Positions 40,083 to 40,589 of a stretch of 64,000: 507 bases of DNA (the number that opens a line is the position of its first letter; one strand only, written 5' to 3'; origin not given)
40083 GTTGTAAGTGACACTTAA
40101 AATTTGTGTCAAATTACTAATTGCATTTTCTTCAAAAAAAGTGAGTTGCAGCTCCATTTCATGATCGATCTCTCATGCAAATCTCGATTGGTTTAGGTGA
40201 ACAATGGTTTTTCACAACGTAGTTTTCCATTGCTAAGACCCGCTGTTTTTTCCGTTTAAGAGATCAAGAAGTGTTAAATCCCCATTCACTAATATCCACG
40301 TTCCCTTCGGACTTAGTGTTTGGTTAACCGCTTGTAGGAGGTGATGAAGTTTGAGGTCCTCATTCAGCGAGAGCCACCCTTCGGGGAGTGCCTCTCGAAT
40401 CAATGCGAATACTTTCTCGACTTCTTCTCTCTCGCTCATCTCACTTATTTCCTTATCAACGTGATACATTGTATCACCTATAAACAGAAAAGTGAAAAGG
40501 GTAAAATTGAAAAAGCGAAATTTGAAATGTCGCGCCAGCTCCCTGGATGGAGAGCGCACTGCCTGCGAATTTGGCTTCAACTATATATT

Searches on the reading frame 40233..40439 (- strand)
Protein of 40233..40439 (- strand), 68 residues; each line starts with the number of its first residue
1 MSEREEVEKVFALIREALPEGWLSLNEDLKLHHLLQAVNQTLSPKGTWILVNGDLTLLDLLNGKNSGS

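Call 11: search_protein_families(library=pfam, proteins=[window:40233-40439:-], max_evalue=0.01)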
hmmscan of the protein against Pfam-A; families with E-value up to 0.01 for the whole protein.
window:40233-40439:- (68 aa): 0 families

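Call 13: search_protein_families(library=phrogs, proteins=[window:40233-40439:-], max_evalue=0.001)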
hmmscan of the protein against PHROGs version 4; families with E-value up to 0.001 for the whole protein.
window:40233-40439:- (68 aa): 0 families

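Call 99: search_protein_families(library=pfam, proteins=[window:40236-40439:-], max_evalue=5)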
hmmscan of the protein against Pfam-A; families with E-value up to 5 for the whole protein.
seq(68 aa): 0 families
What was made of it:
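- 40233..40439 (-): First gene of the lytic-direction (early) operon. It encodes a 68-aa acidic protein of unknown function that keeps its position in all relatives. There are no Pfam or PHROG hits (calls 11, 13, 99).
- Closest known: Phage P22 immI region. Different: There is no sequence similarity to them (no Pfam Arc or Mnt hit; calls 11, 99).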
